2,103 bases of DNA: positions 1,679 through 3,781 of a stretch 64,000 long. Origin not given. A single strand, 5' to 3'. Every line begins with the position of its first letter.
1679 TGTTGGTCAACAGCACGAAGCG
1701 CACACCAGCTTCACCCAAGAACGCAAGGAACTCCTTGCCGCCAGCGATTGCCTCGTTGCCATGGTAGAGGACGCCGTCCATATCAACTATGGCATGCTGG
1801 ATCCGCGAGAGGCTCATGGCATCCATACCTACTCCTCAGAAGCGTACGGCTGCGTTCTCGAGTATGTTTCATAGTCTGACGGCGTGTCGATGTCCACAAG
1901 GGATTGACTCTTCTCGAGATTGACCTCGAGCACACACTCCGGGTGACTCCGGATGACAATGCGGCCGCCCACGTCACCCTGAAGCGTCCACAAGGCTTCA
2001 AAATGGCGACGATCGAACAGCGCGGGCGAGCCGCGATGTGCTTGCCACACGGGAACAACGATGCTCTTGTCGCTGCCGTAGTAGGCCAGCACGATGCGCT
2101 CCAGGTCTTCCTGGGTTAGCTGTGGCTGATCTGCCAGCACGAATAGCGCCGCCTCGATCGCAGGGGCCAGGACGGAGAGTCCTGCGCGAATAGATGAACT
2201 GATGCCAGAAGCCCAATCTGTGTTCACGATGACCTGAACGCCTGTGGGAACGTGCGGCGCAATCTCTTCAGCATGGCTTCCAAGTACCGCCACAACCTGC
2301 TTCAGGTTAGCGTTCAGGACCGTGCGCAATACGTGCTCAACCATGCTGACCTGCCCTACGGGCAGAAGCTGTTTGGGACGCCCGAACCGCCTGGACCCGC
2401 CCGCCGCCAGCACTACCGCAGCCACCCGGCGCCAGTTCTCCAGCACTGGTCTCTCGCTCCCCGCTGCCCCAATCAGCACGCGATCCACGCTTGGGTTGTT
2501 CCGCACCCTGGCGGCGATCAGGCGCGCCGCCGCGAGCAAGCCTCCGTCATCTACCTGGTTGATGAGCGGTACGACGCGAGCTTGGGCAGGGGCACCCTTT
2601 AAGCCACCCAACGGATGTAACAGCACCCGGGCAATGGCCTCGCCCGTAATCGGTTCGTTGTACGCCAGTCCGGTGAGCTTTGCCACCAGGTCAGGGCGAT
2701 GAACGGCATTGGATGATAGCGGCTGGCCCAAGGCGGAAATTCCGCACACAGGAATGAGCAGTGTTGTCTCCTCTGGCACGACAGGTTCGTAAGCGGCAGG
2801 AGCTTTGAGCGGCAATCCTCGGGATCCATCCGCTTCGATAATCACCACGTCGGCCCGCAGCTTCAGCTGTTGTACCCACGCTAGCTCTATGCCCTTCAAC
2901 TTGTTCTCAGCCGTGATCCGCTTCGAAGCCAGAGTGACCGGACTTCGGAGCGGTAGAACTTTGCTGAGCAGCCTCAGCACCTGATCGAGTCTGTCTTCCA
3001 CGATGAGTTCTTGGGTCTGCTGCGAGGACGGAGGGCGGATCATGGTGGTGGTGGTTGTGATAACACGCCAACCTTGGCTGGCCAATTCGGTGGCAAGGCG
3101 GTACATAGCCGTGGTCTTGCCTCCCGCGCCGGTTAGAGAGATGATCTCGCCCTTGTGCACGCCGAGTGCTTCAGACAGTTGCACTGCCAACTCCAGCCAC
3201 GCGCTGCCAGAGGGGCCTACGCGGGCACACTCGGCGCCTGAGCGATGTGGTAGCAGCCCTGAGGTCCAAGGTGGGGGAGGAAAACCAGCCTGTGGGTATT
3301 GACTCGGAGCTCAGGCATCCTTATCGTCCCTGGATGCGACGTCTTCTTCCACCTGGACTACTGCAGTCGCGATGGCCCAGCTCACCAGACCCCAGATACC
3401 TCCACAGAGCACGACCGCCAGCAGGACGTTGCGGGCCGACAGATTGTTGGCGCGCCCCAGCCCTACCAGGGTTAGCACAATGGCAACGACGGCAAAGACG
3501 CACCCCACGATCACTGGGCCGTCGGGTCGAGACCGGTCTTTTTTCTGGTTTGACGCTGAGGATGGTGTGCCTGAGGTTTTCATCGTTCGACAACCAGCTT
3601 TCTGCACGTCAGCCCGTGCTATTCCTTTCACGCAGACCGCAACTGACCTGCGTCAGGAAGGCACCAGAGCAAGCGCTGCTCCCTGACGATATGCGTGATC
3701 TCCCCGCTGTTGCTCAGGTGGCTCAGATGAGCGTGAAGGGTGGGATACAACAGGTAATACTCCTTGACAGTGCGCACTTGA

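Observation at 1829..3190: Natural fusion of a YqeC-like P-loop protein with a MocA-like molybdenum-cofactor nucleotidyltransferase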

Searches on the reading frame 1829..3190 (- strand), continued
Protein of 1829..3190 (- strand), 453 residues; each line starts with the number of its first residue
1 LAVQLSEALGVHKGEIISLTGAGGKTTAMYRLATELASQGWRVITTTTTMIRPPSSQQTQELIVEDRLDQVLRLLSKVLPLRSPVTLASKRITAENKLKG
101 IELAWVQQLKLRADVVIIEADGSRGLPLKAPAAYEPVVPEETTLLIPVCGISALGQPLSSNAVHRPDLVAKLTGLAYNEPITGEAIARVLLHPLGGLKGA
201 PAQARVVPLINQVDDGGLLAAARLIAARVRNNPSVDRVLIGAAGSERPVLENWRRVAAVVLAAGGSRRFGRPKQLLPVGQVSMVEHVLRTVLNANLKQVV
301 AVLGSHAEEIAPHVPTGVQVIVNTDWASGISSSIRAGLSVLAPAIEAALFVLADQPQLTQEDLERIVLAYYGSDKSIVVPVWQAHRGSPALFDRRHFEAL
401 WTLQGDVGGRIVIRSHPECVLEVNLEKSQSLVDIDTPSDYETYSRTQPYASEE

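Call 74: predict_structure(alignment_id=A3)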
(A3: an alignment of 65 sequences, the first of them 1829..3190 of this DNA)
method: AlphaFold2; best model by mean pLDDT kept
length: 453 residues; sequences in the alignment: 65
mean_pLDDT: 95.5   pTM: 0.92
mean pLDDT of the five models: 95.5, 95.2, 95.0, 93.7, 92.8
residues with pLDDT >= 90: 424; 70-90: 22; 50-70: 4; < 50: 3
segments of 3 or more residues with pLDDT < 50: 451-453
pLDDT, mean of each block of 10 residues (from residue 1): 91 98 97 98 97 96 98 98 98 96 97 98 95 93 98 98 97 98 98 97 98 96 97 96 96 98 93 95 98 96 98 98 96 98 97 96 97 96 90 98 93 97 90 91 80 42
secondary structure, 60 per line:
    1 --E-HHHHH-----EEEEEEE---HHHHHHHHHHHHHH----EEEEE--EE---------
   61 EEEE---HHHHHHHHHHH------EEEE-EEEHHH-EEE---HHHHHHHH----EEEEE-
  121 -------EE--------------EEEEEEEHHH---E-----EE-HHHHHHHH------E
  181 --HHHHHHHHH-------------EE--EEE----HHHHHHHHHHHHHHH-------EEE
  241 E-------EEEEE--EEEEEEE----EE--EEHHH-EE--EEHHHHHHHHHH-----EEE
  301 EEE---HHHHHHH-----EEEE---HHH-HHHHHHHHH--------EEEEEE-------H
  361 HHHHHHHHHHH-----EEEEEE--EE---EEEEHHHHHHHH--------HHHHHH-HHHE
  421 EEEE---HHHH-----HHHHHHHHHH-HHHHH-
elements in order: H5-9 E15-21 H25-38 E43-47 E61-64 H68-78 E85-88 E90-92 E97-99 H103-110 E115-119 E144-150 H166-173 H183-191 E209-211 H216-230 E238-241 E249-253 E256-262 H283-292 E298-303 H307-313 E319-322 H330-338 E347-352 H360-371 E377-382 E390-393 H394-401 H410-415 E420-424 H428-431 H437-446 H448-452

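Call 79: search_protein_families(library=ncbifam, proteins=[P0168, P0199, P0131], max_evalue=1e-10)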
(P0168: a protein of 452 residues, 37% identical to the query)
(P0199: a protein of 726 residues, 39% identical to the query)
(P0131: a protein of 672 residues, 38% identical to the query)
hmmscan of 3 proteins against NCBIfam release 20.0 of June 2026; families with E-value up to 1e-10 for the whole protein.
P0168 (452 aa): 6 families
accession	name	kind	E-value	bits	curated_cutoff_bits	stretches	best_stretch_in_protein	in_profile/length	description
TIGR03310.1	matur_MocA_YgfJ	equivalog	1e-57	195.2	186.45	1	6-192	2-188/188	molybdenum cofactor cytidylyltransferase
TIGR03172.2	TIGR03172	equivalog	1.6e-50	171.9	73.05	1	213-425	1-206/209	selenium cofactor biosynthesis protein YqeC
NF045665.1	NTPtran_DVU1551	equivalog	5.5e-42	144.1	315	1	5-196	2-193/359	DVU_1551 family NTP transferase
TIGR03202.1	pucB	equivalog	5.1e-27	94.8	235.05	1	6-189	3-192/192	xanthine dehydrogenase accessory protein PucB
NF045782.1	NicBOxredNboR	equivalog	2.3e-24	86.2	260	1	3-190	8-203/206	nicotine blue oxidoreductase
NF053639.1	Mfer334_fam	equivalog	9.9e-13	48.4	260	1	20-122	26-129/209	pseudomurein biosynthesis protein PmurB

P0199 (726 aa): 5 families
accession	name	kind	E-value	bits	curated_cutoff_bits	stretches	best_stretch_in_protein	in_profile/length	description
TIGR03309.1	matur_yqeB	equivalog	2.4e-85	286.1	220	1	11-264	1-255/256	selenium-dependent molybdenum cofactor biosynthesis protein YqeB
TIGR03172.2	TIGR03172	equivalog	1e-54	185.5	73.05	1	303-509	2-208/209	selenium cofactor biosynthesis protein YqeC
NF045665.1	NTPtran_DVU1551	equivalog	3e-40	138.4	315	1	535-722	2-188/359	DVU_1551 family NTP transferase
TIGR03310.1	matur_MocA_YgfJ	equivalog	1e-39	136.4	186.45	1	536-721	2-186/188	molybdenum cofactor cytidylyltransferase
TIGR03202.1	pucB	equivalog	2.7e-23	82.7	235.05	1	536-720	3-192/192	xanthine dehydrogenase accessory protein PucB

P0131 (672 aa): 19 families
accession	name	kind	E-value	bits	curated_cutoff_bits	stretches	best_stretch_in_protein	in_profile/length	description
TIGR03310.1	matur_MocA_YgfJ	equivalog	9.3e-84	280.1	186.45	2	479-666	2-187/188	molybdenum cofactor cytidylyltransferase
NF045665.1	NTPtran_DVU1551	equivalog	3e-79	266.7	315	2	477-668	1-190/359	DVU_1551 family NTP transferase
TIGR03172.2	TIGR03172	equivalog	1.1e-50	172.4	73.05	1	14-230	1-207/209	selenium cofactor biosynthesis protein YqeC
TIGR03202.1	pucB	equivalog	1.2e-49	168.6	235.05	2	257-437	2-191/192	xanthine dehydrogenase accessory protein PucB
NF045782.1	NicBOxredNboR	equivalog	2.7e-41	141.5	260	2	254-441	7-205/206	nicotine blue oxidoreductase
NF010935.0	PRK14355.1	equivalog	3.5e-21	75.3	718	1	255-379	3-129/459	bifunctional UDP-N-acetylglucosamine diphosphorylase/glucosamine-1-phosphate N-acetyltransferase GlmU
TIGR02665.1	molyb_mobA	equivalog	4.3e-21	75.8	151.85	1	257-438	2-185/186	molybdenum cofactor guanylyltransferase MobA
NF001855.0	PRK00576.1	equivalog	9.6e-20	71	205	1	476-610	6-134/197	molybdenum cofactor guanylyltransferase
NF010932.0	PRK14352.1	equivalog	3.9e-19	68.7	611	0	255-374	6-129/488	bifunctional UDP-N-acetylglucosamine diphosphorylase/glucosamine-1-phosphate N-acetyltransferase GlmU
NF010933.0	PRK14353.1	equivalog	5.2e-19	68.2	505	0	256-371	6-124/453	bifunctional UDP-N-acetylglucosamine diphosphorylase/glucosamine-1-phosphate N-acetyltransferase GlmU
TIGR01173.1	glmU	equivalog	1.3e-18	67.1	366.85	0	259-375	4-121/452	bifunctional UDP-N-acetylglucosamine diphosphorylase/glucosamine-1-phosphate N-acetyltransferase GlmU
NF010938.0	PRK14358.1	equivalog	4e-16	58.6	500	0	258-373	10-126/481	bifunctional N-acetylglucosamine-1-phosphate uridyltransferase/glucosamine-1-phosphate acetyltransferase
NF002741.0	PRK02726.1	equivalog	2.5e-15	56.7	179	0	256-443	8-196/200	molybdenum cofactor guanylyltransferase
TIGR00453.1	ispD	equivalog_domain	2.9e-14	53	181.3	0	259-385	3-132/219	2-C-methyl-D-erythritol 4-phosphate cytidylyltransferase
NF010934.1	PRK14354.1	equivalog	4.7e-14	51.7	450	0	258-374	2-118/447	bifunctional UDP-N-acetylglucosamine diphosphorylase/glucosamine-1-phosphate N-acetyltransferase GlmU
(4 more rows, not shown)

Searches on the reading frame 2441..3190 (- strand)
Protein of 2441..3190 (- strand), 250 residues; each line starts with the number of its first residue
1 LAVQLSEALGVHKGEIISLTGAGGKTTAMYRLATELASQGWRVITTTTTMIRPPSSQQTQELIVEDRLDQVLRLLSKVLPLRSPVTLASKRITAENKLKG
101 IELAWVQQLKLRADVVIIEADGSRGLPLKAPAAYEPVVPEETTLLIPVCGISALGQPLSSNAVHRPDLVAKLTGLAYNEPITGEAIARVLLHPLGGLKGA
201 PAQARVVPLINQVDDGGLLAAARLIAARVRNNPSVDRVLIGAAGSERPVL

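Call 33: search_solved_structures(query=window:2441-3190:-, max_evalue=10, show_alignments=2)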
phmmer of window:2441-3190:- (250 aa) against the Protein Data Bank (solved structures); distinct sequences matched with E-value up to 10: 6.
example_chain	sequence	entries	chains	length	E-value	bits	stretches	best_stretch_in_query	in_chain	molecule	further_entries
5l3r_B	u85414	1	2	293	0.56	13.4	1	9-60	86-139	Cell division protein FtsY homolog, chloroplastic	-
3b9q_A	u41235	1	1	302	0.59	13.3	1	9-60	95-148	Chloroplast SRP receptor homolog, alpha subunit CPFTSY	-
8rix_A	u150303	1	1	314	0.63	13.2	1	9-60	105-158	Cell division protein FtsY homolog, chloroplastic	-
2og2_A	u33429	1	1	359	0.79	12.9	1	9-59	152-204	Putative signal recognition particle receptor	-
1zu4_A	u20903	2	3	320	0.82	12.8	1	19-75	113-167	ftsY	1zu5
2yvu_A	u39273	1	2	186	1.2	12.3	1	11-56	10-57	Probable adenylyl-sulfate kinase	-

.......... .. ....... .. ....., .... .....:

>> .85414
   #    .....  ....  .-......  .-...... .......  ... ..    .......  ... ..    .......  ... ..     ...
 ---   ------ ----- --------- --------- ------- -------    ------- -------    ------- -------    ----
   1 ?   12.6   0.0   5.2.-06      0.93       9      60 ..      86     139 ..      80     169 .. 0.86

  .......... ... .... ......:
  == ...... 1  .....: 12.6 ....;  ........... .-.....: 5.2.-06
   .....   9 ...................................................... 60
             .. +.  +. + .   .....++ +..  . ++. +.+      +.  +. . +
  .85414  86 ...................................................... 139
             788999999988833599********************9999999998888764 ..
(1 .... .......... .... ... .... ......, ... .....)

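Call 44: predict_structure(alignment_id=A2)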
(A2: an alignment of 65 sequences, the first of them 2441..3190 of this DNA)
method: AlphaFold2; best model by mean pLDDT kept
length: 250 residues; sequences in the alignment: 65
mean_pLDDT: 96.6   pTM: 0.93
mean pLDDT of the five models: 96.6, 96.4, 96.3, 95.5, 95.2
residues with pLDDT >= 90: 243; 70-90: 7; 50-70: 0; < 50: 0
segments of 3 or more residues with pLDDT < 50: none
pLDDT, mean of each block of 10 residues (from residue 1): 94 98 97 98 96 94 98 98 98 96 96 98 95 93 98 98 97 98 98 97 98 96 98 97 94
secondary structure, 60 per line:
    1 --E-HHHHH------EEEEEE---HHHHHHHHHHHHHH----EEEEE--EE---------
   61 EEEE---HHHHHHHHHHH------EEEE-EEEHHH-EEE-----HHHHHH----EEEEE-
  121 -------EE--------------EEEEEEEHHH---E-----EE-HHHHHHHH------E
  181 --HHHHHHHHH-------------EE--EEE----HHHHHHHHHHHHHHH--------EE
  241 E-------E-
elements in order: H5-9 E16-21 H25-38 E43-47 E61-64 H68-78 E85-88 E90-92 E97-99 H105-110 E115-119 E144-150 H166-173 H183-191 E209-211 H216-230 E239-241

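Call 47: fold_search(model_id=the predicted structure, library=pdb)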
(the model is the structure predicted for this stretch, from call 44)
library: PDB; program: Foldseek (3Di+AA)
matches with E <= 10: 1177; with E <= 0.001: 20
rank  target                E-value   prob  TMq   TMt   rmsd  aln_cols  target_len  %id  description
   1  8dpb_B                2.8e-05  1.00  0.43  0.36   9.3       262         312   11  MeaB in complex with the cobalamin-binding domain of its target mutase with GMPPCP bound (released 2023-03-01)
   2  2xj9_B                1.1e-04  1.00  0.36  0.34   8.8       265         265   14  Dimer Structure of the bacterial cell division regulator MipZ (released 2011-07-13)
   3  4jyb_A                1.1e-04  1.00  0.45  0.36   9.8       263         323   16  MeaB, A Bacterial Homolog of MMAA, Bound to GMPPNP (released 2013-07-24)
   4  2xj4                  1.5e-04  1.00  0.37  0.35   8.7       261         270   15  Structure of the bacterial cell division regulator protein MipZ (released 2011-07-13)
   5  2xj9_A                1.7e-04  1.00  0.38  0.36   8.7       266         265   14  Dimer Structure of the bacterial cell division regulator MipZ (released 2011-07-13)
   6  1yr6                  2.8e-04  0.99  0.38  0.38  11.8       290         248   14  PAB0955 crystal structure : a GTPase in Apo form from Pyrococcus abyssi (released 2006-02-14)
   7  2qm7_A                3.2e-04  1.00  0.41  0.34  10.0       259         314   12  MeaB, A Bacterial Homolog of MMAA, Bound to GDP (released 2007-08-28)
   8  4lc1_A                3.6e-04  1.00  0.41  0.33   8.7       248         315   13  MeaB, A Bacterial Homolog of MMAA, Bound to GDP and crystallized in the presence of GDP and [AlF4]- (released 2013-09-25)
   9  4rz2_A                4.3e-04  1.00  0.46  0.44   7.9       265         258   12  Crystal structure of the MinD-like ATPase FlhG (released 2015-03-04)
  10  1zu4                  4.6e-04  0.99  0.32  0.28   9.5       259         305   13  Crystal structure of FtsY from Mycoplasma mycoides- space group P21212 (released 2006-01-24)
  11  2xit_A                4.9e-04  0.99  0.36  0.33   8.9       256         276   15  Crystal structure of monomeric MipZ (released 2011-07-13)
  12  7o9h_B                4.9e-04  0.98  0.32  0.28   8.8       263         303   12  Escherichia coli FtsY in complex with pppGpp (released 2022-02-02)
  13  3dm5_B                5.2e-04  1.00  0.43  0.28   7.5       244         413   14  Structures of SRP54 and SRP19, the two proteins assembling the ribonucleic core of the Signal Recognition Particle fro (released 2008-11-04)
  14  2qm8_B                5.5e-04  1.00  0.43  0.35   9.8       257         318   15  MeaB, A Bacterial Homolog of MMAA, in the Nucleotide Free Form (released 2007-08-28)
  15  1yrb_A                5.5e-04  0.96  0.34  0.33  10.5       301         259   14  PAB0955 crystal structure : a GTPase in GDP and Mg bound form from Pyrococcus abyssi (released 2006-02-14)
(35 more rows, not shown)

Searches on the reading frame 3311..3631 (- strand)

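Call 3: search_protein_families(library=pfam, proteins=[window:3311-3631:-], max_evalue=0.01)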
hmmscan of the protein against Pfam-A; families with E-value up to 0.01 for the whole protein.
window:3311-3631:- (106 aa): 1 family
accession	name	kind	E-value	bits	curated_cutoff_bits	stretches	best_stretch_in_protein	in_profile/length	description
PF11174.13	DUF2970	-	0.0024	18.1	27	0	38-58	31-51/56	Protein of unknown function (DUF2970)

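Call 4: search_protein_families(library=ncbifam, proteins=[window:3311-3631:-], max_evalue=0.01)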
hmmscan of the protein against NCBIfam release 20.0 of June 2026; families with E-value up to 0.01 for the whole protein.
window:3311-3631:- (106 aa): 1 family
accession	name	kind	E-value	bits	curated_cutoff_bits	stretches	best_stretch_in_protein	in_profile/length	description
NF049871.2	cytotoxin_MakA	exception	0.0057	15.7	320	1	37-103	192-257/354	alpha-pore-forming cytotoxin MakA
